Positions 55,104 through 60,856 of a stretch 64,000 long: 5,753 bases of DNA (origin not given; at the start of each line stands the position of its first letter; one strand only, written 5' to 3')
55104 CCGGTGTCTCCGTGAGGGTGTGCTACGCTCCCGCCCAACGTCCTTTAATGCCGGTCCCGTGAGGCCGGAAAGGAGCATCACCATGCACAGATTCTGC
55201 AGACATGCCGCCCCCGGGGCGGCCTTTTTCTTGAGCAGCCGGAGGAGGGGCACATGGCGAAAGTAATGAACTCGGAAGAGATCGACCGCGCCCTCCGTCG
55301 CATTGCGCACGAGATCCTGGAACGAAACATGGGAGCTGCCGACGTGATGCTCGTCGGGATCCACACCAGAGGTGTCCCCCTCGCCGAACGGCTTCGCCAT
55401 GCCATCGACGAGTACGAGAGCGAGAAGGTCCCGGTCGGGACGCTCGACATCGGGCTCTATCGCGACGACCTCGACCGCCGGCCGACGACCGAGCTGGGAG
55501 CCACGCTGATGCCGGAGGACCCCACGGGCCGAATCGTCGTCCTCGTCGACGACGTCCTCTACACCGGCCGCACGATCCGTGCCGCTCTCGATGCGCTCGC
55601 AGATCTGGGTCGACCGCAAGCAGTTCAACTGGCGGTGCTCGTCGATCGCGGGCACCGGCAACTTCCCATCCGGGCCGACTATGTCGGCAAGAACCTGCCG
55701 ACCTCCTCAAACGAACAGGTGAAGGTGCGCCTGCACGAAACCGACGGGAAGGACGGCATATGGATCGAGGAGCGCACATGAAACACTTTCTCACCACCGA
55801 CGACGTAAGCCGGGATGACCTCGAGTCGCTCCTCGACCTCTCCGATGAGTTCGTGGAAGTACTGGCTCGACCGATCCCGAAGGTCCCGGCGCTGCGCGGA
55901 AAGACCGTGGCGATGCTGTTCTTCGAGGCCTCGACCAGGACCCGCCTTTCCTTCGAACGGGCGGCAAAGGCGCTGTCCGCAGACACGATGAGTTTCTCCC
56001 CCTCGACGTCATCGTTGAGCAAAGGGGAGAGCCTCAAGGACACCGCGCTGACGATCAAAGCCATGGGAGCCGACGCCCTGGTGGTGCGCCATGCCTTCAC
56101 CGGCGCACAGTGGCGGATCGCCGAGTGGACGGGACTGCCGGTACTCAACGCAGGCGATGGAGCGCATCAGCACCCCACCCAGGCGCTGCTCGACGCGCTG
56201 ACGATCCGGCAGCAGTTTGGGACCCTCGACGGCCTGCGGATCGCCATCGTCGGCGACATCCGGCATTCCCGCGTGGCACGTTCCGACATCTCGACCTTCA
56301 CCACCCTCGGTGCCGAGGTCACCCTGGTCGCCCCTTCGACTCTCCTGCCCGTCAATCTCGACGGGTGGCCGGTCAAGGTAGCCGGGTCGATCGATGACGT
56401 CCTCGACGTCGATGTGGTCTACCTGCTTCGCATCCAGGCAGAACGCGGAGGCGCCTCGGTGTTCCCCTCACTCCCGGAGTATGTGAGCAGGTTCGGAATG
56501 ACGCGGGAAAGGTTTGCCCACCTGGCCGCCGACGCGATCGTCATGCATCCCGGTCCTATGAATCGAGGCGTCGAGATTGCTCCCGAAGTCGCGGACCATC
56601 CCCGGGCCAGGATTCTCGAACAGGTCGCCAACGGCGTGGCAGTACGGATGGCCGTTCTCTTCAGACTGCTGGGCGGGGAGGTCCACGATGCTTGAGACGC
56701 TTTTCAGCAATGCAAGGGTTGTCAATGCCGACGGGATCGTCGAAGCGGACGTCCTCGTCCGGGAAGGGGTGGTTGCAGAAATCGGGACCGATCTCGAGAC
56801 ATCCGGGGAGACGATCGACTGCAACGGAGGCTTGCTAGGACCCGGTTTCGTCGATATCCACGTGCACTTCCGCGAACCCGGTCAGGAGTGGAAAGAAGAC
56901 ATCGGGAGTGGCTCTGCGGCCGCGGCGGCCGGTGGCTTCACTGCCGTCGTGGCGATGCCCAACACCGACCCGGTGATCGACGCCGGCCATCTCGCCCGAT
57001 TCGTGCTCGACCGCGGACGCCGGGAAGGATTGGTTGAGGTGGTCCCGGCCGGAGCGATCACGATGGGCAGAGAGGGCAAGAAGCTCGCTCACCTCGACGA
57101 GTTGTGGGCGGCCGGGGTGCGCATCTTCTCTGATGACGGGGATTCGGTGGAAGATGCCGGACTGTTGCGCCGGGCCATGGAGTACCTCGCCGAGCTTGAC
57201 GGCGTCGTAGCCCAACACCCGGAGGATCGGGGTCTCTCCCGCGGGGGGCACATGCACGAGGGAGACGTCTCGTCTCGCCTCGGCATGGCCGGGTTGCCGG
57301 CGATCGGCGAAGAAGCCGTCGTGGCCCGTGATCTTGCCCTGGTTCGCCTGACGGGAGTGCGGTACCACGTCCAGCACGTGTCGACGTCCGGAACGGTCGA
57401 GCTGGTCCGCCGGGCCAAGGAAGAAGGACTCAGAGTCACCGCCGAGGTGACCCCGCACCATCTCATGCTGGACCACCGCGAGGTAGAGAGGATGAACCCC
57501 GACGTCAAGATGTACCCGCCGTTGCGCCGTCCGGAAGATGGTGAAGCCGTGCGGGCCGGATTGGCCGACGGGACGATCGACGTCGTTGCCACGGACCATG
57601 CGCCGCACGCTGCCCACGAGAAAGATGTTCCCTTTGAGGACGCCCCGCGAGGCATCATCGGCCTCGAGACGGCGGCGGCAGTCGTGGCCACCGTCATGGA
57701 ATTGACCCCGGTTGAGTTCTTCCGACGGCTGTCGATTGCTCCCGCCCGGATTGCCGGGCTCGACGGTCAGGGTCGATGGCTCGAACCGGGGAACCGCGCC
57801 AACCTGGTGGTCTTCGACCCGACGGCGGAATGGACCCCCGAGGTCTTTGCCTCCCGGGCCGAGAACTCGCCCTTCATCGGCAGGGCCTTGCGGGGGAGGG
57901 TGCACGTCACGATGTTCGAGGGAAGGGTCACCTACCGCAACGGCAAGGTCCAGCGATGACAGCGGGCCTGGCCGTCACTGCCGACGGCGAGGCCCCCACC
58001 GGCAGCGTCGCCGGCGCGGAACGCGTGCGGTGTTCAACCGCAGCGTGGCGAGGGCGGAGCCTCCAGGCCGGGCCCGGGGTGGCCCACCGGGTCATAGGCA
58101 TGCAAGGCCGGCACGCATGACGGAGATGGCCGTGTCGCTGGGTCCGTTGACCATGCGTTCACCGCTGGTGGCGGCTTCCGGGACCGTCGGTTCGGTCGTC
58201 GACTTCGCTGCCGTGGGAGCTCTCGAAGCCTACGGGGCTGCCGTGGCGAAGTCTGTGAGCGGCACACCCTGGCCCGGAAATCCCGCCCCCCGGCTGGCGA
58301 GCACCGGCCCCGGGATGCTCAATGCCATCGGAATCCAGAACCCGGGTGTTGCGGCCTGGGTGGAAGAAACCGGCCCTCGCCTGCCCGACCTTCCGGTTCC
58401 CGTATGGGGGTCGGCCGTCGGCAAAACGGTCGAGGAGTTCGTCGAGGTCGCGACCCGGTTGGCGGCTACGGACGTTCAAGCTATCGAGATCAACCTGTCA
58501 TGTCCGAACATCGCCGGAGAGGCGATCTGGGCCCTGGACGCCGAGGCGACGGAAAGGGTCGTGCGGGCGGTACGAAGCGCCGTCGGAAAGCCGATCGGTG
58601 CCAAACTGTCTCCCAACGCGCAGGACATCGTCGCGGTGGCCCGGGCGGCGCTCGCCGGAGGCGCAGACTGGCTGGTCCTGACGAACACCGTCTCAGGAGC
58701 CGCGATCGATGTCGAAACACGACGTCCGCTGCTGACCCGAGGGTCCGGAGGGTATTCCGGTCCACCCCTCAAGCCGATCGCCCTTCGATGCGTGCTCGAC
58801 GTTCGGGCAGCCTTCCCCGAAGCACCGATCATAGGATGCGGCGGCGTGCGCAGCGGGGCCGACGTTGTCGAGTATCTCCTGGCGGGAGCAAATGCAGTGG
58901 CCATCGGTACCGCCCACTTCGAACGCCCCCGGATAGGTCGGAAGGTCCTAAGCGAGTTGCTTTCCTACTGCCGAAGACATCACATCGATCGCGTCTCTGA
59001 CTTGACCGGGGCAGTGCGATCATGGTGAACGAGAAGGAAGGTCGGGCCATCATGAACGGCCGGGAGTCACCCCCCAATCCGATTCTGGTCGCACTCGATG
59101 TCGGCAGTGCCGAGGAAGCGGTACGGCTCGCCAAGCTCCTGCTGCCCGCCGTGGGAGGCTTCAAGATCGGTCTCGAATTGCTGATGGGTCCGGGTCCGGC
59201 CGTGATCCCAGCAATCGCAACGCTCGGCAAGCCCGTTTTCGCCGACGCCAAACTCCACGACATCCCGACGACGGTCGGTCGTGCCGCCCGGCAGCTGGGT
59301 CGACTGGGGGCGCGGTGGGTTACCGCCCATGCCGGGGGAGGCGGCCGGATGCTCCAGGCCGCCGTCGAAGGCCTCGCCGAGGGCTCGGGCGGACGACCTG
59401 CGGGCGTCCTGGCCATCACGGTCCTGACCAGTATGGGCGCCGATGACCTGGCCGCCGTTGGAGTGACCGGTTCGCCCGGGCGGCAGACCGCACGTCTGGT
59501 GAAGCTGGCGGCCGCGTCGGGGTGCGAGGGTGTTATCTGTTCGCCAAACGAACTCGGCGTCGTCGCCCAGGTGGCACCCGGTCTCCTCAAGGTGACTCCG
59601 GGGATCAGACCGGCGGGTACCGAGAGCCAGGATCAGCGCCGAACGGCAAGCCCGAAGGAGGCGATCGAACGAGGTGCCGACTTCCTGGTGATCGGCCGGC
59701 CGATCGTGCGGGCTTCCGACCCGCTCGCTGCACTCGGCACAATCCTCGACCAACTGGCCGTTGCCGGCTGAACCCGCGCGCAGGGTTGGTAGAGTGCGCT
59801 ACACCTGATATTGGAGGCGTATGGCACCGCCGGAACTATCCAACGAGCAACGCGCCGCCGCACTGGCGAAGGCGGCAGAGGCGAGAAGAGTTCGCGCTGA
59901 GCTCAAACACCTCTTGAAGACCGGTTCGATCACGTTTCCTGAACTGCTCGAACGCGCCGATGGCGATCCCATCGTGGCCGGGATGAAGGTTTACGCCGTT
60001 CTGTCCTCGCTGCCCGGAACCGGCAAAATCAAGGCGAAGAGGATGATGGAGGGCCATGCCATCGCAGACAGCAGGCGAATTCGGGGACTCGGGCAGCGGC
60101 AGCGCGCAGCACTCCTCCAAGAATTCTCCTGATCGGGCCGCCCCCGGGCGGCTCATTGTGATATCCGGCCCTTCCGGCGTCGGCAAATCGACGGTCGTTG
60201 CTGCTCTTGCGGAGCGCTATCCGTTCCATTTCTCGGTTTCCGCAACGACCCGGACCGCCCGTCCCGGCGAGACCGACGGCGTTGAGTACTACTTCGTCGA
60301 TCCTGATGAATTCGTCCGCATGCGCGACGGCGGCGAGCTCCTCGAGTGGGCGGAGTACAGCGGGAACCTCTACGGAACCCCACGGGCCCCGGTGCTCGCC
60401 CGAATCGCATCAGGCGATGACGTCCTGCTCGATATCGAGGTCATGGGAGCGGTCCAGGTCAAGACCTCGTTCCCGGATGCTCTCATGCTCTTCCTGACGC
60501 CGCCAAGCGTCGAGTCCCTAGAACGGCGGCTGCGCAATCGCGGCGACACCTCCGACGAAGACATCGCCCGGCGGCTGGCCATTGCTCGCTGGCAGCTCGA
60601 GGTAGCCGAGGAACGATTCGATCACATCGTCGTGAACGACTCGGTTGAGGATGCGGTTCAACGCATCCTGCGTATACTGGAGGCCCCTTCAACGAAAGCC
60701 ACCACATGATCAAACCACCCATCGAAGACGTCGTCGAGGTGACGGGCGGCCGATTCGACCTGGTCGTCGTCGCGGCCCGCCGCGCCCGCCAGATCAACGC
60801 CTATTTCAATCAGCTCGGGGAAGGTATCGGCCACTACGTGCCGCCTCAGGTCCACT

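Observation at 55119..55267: pyr leader combining a PyrR-box hairpin, a short uORF and a U-tract terminator in a high-GC genome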

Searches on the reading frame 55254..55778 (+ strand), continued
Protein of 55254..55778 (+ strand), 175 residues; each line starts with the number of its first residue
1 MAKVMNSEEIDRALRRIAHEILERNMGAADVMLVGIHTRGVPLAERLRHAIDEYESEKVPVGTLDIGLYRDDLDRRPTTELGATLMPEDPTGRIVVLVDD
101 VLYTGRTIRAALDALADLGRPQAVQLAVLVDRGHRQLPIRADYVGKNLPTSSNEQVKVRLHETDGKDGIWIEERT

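Call 63: search_protein_families(library=ncbifam, proteins=[window:55254-55778:+])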
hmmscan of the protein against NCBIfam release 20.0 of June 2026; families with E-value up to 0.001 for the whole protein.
window:55254-55778:+ (175 aa): 20 families
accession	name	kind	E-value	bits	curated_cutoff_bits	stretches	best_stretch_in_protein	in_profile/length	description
NF003547.0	PRK05205.1-3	equivalog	4.9e-76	254.9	230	1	3-173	15-190/194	bifunctional pyr operon transcriptional regulator/uracil phosphoribosyltransferase PyrR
NF003549.0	PRK05205.1-5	equivalog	8.2e-72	240.5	138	1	2-173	6-180/182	bifunctional pyr operon transcriptional regulator/uracil phosphoribosyltransferase PyrR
NF003548.0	PRK05205.1-4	equivalog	8.1e-64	214.6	218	1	3-173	5-171/173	bifunctional pyr operon transcriptional regulator/uracil phosphoribosyltransferase PyrR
NF003546.0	PRK05205.1-2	equivalog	5.6e-55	185.7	268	1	4-171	6-174/175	bifunctional pyr operon transcriptional regulator/uracil phosphoribosyltransferase PyrR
NF003545.0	PRK05205.1-1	equivalog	3.9e-39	133.8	140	1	5-161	4-158/171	bifunctional pyr operon transcriptional regulator/uracil phosphoribosyltransferase PyrR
NF006605.0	PRK09162.1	equivalog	3.7e-12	46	181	1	4-148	17-155/183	hypoxanthine-guanine phosphoribosyltransferase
TIGR01203.1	HGPRTase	equivalog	5.1e-09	36.1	150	1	5-149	3-142/167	hypoxanthine phosphoribosyltransferase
NF002620.0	PRK02277.1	subfamily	9.3e-07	28.7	115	1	16-132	71-180/201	orotate phosphoribosyltransferase-like protein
NF001097.0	PRK00129.1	equivalog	7.3e-06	25.9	114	1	26-130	67-161/209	uracil phosphoribosyltransferase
TIGR01091.1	upp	equivalog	2.9e-05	23.9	208.35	1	26-129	65-158/207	uracil phosphoribosyltransferase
NF040646.1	HPT_Archaea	equivalog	3e-05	23.7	200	1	92-140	114-161/184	hypoxanthine/guanine phosphoribosyltransferase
NF005592.0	PRK07322.1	subfamily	7.8e-05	22.1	143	0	91-132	119-160/180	adenine phosphoribosyltransferase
TIGR00336.1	pyrE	equivalog_domain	8.2e-05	22.4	106.8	1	5-135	32-150/173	orotate phosphoribosyltransferase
NF004689.0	PRK06031.1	equivalog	8.2e-05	21.9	175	1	18-127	73-190/233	phosphoribosyltransferase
TIGR01367.1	pyrE_Therm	equivalog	0.0002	21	150.25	0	92-158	105-164/187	orotate phosphoribosyltransferase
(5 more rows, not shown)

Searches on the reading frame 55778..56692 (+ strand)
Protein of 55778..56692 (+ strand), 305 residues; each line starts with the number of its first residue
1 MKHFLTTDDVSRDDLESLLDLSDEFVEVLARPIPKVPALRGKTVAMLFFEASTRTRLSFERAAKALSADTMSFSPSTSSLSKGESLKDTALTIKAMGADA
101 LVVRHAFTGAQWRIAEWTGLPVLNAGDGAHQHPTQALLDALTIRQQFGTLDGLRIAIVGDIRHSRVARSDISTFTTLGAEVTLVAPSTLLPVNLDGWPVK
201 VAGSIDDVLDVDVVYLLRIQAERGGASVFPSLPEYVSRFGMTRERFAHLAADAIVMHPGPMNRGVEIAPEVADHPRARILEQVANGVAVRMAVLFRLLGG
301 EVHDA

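Call 63: search_protein_families(library=ncbifam, proteins=[window:55778-56692:+])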
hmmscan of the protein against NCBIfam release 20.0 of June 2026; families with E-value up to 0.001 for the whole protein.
window:55778-56692:+ (305 aa): 17 families
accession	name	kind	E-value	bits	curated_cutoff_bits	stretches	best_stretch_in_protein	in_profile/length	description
NF002032.1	PRK00856.1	equivalog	2.1e-116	388.3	263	1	2-297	1-296/297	aspartate carbamoyltransferase catalytic subunit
TIGR00670.1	asp_carb_tr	equivalog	3.9e-96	321.7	236.95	1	2-297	1-302/304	aspartate carbamoyltransferase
NF010387.0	PRK13814.1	equivalog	3e-64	216.9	660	1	3-296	7-301/310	aspartate carbamoyltransferase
NF008853.0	PRK11891.1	equivalog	1.2e-49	169.1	560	1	2-300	89-400/430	aspartate carbamoyltransferase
NF006046.0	PRK08192.1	equivalog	3.6e-45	154.7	512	1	2-299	7-318/339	aspartate carbamoyltransferase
NF001986.0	PRK00779.1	subfamily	1.2e-42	146.2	306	2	1-190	5-189/307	ornithine carbamoyltransferase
TIGR00658.1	orni_carb_tr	equivalog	6.6e-40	137.2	280.85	2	2-191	1-185/304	ornithine carbamoyltransferase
NF011380.0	PRK14805.1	equivalog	3.9e-33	114.8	421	1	1-299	1-301/302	ornithine carbamoyltransferase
TIGR04384.1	putr_carbamoyl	exception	2.7e-30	105.6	500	1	3-187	1-183/330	putrescine carbamoyltransferase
NF003286.0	PRK04284.1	subfamily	8.7e-26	90.8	515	1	2-191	7-193/332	ornithine carbamoyltransferase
NF009916.0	PRK13376.1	equivalog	2.4e-24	85.7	800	1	44-303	53-337/525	bifunctional aspartate carbamoyltransferase catalytic subunit/aspartate carbamoyltransferase regulatory subunit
NF003384.0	PRK04523.1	equivalog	1.8e-23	83.1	288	3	1-77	3-74/336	N-acetylornithine carbamoyltransferase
NF002470.0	PRK01713.1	equivalog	1.5e-19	70.6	545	1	2-192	8-195/334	ornithine carbamoyltransferase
NF009213.0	PRK12562.1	subfamily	2.6e-18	66.5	559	1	2-191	7-194/334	ornithine carbamoyltransferase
NF011379.0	PRK14804.1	equivalog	1.1e-14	54.3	373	1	2-187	7-186/311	ornithine carbamoyltransferase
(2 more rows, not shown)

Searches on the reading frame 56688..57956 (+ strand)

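Call 66: search_protein_families(library=ncbifam, proteins=[window:56688-57956:+], max_evalue=1e-10)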
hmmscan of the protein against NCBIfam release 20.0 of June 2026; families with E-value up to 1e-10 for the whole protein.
window:56688-57956:+ (423 aa): 33 families (the best 25 are shown)
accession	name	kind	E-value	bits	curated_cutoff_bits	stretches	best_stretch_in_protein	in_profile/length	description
NF006836.0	PRK09357.1-1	equivalog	3.3e-145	484.1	538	1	7-422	7-430/432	dihydroorotase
NF006844.0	PRK09357.2-5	equivalog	5e-125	417.8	701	1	5-417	5-421/422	dihydroorotase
NF006845.0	PRK09357.2-6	equivalog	1.6e-121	405.9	728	1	5-418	4-427/428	dihydroorotase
NF006837.0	PRK09357.1-2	equivalog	1.6e-120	402.6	575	1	3-420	2-426/428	dihydroorotase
TIGR00857.1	pyrC_multi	subfamily_domain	2.4e-120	402.3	279.05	1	17-418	3-411/412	dihydroorotase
NF006841.0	PRK09357.2-2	equivalog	8.5e-114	380.5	640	1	18-418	17-419/421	dihydroorotase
NF006843.0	PRK09357.2-4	equivalog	1.7e-106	356.7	786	1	8-420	7-424/431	dihydroorotase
NF006839.0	PRK09357.1-4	equivalog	8.1e-106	354.1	576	1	19-417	19-421/422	dihydroorotase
NF006842.0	PRK09357.2-3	equivalog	4.8e-104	348.4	695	1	4-415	3-437/440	dihydroorotase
NF006558.0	PRK09059.1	equivalog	6.8e-96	321.4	645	1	4-417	5-428/430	dihydroorotase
NF005614.0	PRK07369.1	equivalog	4.8e-91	305.7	456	1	20-409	22-417/419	dihydroorotase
NF005791.0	PRK07627.1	equivalog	9.4e-91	304.9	442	1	19-417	20-423/425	dihydroorotase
NF006838.0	PRK09357.1-3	equivalog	3.6e-82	276.5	644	1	8-417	7-422/423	dihydroorotase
NF002668.0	PRK02382.1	equivalog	5.4e-74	249.5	452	1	8-421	10-416/436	dihydroorotase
NF005751.0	PRK07575.1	equivalog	2e-65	221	529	1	3-422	4-426/440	dihydroorotase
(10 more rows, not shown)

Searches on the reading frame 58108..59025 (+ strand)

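Call 66: search_protein_families(library=ncbifam, proteins=[window:58108-59025:+], max_evalue=1e-10)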
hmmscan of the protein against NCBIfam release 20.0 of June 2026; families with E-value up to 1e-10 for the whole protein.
window:58108-59025:+ (306 aa): 14 families
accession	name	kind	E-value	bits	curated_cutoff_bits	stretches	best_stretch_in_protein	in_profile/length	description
NF005574.0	PRK07259.1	equivalog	1.8e-90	303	269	1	4-304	2-303/304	dihydroorotate dehydrogenase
TIGR01037.2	pyrD_sub1_fam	subfamily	1.3e-83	280.6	270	1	9-302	3-298/300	dihydroorotate dehydrogenase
NF041011.1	dihydoor_dh_Arch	equivalog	8.5e-60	202.3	330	1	10-302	2-286/289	dihydroorotate dehydrogenase PyrD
NF002702.0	PRK02506.1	equivalog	1.1e-37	129.8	301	1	5-304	2-310/313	dihydroorotate oxidase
NF006183.0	PRK08318.1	equivalog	6e-31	107.6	335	1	106-302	109-318/422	NAD-dependent dihydropyrimidine dehydrogenase subunit PreA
NF003648.0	PRK05286.2-1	equivalog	6.8e-21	74.5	433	1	14-304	58-356/360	quinone-dependent dihydroorotate dehydrogenase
NF003645.0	PRK05286.1-2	equivalog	1.5e-20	73.3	366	1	47-303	85-354/359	quinone-dependent dihydroorotate dehydrogenase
NF005741.0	PRK07565.1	subfamily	1.8e-20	73.3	303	1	95-303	101-306/335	dihydroorotate dehydrogenase-like protein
NF003652.0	PRK05286.2-5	equivalog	2.3e-20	73.1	267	1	49-296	92-352/353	quinone-dependent dihydroorotate dehydrogenase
NF003650.0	PRK05286.2-3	equivalog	1e-17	64.2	477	1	48-306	113-391/393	quinone-dependent dihydroorotate dehydrogenase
TIGR01036.1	pyrD_sub2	equivalog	7.8e-16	57.8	200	1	15-302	54-353/356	dihydroorotate dehydrogenase (quinone)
NF003651.0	PRK05286.2-4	equivalog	2.9e-15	55.8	448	1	42-302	96-374/377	quinone-dependent dihydroorotate dehydrogenase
NF003646.0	PRK05286.1-4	equivalog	1.7e-12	46.8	457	1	48-268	85-319/341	quinone-dependent dihydroorotate dehydrogenase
NF003649.0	PRK05286.2-2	equivalog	2.3e-11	43.3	505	1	42-302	84-348/351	quinone-dependent dihydroorotate dehydrogenase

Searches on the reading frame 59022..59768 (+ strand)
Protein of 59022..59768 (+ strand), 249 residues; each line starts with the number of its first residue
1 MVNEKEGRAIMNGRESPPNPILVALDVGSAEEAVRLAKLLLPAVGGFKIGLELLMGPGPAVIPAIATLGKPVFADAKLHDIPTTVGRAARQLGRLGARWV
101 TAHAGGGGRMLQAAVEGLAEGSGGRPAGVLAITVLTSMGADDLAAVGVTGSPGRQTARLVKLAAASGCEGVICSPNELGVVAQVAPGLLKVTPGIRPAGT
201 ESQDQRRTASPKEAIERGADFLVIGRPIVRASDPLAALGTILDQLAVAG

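Call 66: search_protein_families(library=ncbifam, proteins=[window:59022-59768:+], max_evalue=1e-10)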
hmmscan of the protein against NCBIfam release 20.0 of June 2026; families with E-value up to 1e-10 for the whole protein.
window:59022-59768:+ (249 aa): 3 families
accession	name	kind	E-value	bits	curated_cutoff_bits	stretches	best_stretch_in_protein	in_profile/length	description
NF001273.0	PRK00230.1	equivalog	6.8e-64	215.4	193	1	19-246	5-230/233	orotidine-5'-phosphate decarboxylase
TIGR01740.1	pyrF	equivalog_domain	5.7e-45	153.6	92.3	1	22-239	2-213/216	orotidine-5'-phosphate decarboxylase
NF010386.0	PRK13813.1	equivalog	2.1e-41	141.9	208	1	20-245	6-213/216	orotidine 5'-phosphate decarboxylase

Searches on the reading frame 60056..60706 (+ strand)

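Call 66: search_protein_families(library=ncbifam, proteins=[window:60056-60706:+], max_evalue=1e-10)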
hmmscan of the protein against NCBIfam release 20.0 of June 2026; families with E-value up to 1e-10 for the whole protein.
window:60056-60706:+ (217 aa): 4 families
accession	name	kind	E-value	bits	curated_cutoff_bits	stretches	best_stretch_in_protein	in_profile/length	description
TIGR03263.1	guanyl_kin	equivalog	9.6e-64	214.3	160.45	1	31-209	1-179/180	guanylate kinase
NF011325.0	PRK14738.1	equivalog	7.3e-55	185.4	263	1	28-212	10-196/206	guanylate kinase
NF011324.0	PRK14737.1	equivalog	7.8e-46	156.2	318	1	32-208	6-182/187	guanylate kinase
TIGR02322.1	phosphon_PhnN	equivalog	3.9e-17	62.5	156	1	31-209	1-177/179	phosphonate metabolism protein/1,5-bisphosphokinase (PRPP-forming) PhnN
